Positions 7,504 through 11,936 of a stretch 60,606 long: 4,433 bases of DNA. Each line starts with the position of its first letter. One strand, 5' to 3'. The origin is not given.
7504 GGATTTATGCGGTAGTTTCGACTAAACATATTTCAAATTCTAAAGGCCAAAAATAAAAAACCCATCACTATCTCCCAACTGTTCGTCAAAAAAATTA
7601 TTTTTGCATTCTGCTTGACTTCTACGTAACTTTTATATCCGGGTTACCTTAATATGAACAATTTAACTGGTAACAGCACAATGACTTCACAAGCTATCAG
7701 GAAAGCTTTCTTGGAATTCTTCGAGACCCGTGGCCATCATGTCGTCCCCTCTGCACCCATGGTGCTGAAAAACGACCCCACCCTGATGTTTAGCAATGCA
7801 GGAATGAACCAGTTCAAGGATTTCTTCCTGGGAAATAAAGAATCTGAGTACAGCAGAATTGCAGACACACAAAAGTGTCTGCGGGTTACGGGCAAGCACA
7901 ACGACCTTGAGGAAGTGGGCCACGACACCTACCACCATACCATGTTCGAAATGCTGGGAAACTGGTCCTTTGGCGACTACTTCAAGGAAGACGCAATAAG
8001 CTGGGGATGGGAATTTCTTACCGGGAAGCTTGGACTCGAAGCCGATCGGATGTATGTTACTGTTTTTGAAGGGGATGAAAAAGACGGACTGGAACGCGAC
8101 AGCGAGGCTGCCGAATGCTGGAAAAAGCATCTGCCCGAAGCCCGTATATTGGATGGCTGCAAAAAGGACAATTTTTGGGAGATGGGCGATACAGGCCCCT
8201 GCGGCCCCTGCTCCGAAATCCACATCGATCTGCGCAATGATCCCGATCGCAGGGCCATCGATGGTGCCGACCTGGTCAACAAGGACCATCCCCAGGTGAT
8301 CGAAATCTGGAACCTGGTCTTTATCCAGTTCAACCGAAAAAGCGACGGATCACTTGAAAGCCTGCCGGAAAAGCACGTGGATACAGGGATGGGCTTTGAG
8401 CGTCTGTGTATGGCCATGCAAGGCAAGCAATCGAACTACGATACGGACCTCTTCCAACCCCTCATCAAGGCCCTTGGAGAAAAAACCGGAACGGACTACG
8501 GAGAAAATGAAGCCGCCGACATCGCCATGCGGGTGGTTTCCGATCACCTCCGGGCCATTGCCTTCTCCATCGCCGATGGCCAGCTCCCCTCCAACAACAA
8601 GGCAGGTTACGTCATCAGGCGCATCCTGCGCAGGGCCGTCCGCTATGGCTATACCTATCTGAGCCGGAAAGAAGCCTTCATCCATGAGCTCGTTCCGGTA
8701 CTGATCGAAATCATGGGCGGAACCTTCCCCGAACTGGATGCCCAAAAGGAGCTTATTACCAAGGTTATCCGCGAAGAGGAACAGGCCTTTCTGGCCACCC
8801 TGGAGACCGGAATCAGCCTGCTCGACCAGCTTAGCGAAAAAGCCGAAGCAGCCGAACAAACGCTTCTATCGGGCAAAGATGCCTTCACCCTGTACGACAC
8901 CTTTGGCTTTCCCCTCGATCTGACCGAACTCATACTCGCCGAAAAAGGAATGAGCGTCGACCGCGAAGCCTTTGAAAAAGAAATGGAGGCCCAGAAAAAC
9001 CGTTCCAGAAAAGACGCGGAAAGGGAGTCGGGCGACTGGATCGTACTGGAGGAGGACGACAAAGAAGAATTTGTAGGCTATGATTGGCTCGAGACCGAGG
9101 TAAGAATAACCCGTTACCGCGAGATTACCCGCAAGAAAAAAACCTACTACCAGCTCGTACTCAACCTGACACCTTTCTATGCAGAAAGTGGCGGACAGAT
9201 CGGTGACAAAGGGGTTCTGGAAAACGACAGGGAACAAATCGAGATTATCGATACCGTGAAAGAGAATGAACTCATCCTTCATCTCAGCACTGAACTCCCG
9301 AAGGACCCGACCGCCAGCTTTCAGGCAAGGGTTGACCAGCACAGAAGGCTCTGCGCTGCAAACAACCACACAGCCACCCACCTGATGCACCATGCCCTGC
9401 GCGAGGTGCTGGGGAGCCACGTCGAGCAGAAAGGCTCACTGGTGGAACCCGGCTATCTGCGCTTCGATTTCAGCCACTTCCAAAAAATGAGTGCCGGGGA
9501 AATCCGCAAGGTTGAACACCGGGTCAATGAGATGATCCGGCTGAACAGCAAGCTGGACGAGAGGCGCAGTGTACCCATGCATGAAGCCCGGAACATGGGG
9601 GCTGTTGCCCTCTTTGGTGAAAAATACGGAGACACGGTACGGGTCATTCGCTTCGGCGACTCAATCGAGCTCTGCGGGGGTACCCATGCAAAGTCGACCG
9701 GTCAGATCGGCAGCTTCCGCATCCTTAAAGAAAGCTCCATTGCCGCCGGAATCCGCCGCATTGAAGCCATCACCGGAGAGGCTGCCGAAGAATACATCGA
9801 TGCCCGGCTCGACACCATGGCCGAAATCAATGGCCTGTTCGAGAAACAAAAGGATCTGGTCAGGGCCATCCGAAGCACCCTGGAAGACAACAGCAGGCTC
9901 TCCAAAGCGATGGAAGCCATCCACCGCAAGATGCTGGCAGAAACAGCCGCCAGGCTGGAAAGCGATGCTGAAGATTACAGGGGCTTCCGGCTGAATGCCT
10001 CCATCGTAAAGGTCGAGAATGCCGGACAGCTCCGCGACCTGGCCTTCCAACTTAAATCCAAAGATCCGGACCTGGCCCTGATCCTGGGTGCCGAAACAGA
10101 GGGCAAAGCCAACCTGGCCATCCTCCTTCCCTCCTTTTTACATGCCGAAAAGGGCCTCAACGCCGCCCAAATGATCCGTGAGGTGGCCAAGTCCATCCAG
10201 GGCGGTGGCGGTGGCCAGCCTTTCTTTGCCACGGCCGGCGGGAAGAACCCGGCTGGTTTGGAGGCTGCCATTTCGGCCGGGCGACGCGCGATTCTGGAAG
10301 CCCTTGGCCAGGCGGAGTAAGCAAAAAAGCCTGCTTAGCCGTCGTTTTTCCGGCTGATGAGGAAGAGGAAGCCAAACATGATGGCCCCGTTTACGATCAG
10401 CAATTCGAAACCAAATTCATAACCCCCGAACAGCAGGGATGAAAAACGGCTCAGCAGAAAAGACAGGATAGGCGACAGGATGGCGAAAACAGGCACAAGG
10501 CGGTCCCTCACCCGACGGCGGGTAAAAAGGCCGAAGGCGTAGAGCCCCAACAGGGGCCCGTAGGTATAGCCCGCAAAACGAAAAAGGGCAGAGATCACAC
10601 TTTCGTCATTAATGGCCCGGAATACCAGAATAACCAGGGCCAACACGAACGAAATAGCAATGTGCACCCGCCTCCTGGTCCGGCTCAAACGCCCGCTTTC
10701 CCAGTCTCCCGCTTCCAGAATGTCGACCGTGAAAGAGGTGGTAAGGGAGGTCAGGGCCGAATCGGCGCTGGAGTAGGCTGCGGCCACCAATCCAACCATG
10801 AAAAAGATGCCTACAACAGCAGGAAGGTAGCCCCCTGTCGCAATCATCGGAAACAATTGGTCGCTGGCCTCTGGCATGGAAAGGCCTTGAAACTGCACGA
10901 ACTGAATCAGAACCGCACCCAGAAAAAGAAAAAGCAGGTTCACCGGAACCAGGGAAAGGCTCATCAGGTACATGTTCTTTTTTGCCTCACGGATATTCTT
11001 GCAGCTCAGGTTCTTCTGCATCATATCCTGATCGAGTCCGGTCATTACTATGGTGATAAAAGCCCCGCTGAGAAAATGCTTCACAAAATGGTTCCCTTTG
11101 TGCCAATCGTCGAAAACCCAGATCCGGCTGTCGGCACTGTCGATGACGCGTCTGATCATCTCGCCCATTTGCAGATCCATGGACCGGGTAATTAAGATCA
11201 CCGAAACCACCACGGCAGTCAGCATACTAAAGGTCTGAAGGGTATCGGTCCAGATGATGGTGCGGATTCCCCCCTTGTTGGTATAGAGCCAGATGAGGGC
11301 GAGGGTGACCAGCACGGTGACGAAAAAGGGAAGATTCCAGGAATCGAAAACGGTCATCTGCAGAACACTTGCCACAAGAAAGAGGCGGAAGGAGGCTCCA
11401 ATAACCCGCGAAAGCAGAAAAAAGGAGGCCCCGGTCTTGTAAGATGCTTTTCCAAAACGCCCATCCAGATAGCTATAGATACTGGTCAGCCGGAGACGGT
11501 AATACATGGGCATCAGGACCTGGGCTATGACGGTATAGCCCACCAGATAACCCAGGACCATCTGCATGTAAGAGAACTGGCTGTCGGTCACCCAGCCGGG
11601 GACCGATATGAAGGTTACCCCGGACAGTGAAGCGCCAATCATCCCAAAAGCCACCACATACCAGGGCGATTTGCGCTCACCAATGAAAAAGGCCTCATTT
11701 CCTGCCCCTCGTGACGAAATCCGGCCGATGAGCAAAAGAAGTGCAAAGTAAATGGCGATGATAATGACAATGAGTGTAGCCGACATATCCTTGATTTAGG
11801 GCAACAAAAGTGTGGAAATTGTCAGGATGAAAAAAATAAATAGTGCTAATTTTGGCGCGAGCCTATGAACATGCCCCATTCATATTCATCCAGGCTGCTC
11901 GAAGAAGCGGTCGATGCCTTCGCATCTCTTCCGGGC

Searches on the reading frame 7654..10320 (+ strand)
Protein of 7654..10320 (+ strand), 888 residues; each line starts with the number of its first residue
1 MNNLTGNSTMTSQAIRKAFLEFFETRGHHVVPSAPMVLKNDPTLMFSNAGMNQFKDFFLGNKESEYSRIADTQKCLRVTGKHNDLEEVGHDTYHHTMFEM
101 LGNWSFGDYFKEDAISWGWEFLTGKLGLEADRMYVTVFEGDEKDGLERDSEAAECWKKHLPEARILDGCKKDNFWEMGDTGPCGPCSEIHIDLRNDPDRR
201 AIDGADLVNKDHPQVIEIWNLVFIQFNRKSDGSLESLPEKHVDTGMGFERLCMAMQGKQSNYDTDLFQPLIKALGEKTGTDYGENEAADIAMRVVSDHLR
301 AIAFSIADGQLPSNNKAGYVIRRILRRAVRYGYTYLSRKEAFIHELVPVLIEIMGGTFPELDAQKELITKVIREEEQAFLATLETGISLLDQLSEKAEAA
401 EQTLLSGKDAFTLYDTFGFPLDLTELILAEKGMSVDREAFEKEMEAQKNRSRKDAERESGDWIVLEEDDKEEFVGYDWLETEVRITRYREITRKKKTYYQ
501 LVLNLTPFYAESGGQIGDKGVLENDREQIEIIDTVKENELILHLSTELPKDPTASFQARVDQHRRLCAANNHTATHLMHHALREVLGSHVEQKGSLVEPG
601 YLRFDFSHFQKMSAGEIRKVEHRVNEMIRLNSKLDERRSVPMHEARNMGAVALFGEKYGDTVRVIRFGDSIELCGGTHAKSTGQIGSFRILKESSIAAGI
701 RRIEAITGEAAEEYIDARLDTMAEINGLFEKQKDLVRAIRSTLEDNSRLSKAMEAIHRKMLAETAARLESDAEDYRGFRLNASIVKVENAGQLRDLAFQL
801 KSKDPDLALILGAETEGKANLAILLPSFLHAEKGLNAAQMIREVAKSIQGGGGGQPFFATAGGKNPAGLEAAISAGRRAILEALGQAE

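Call 83: search_protein_families(library=pfam, proteins=[window:7654-10320:+], max_evalue=0.0001)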
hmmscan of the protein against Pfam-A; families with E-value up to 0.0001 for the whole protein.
window:7654-10320:+ (888 aa): 3 families
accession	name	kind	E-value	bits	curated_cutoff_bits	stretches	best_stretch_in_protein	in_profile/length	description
PF01411.24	tRNA-synt_2c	-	3.9e-198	659.9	30.3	1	15-547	2-533/552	tRNA synthetases class II (A)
PF07973.19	tRNA_SAD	-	1.4e-18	67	24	1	662-704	1-44/44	Threonyl and Alanyl tRNA synthetase second additional domain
PF02272.25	DHHA1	-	3.7e-09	37.4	25.9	1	788-875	13-95/102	DHHA1 domain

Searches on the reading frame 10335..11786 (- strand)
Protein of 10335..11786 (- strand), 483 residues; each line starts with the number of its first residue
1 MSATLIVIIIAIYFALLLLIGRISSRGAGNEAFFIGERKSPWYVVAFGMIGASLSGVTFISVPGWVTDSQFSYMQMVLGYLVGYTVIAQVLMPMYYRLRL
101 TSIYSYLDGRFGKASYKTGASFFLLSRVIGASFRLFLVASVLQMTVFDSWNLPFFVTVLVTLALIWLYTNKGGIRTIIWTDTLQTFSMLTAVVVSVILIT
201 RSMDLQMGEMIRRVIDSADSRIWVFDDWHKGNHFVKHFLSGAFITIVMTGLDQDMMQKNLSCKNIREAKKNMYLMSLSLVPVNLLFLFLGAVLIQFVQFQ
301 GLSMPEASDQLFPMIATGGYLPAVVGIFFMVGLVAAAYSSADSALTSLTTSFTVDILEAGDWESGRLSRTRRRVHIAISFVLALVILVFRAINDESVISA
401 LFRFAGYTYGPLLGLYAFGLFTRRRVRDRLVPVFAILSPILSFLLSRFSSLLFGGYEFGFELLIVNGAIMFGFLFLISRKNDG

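Call 83: search_protein_families(library=pfam, proteins=[window:10335-11786:-], max_evalue=0.0001)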
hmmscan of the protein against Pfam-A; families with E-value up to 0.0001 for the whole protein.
window:10335-11786:- (483 aa): 1 family
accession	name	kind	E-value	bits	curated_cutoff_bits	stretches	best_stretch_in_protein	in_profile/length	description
PF00474.23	SSF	-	1.4e-19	70.7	22.8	1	33-424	1-393/406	Sodium:solute symporter family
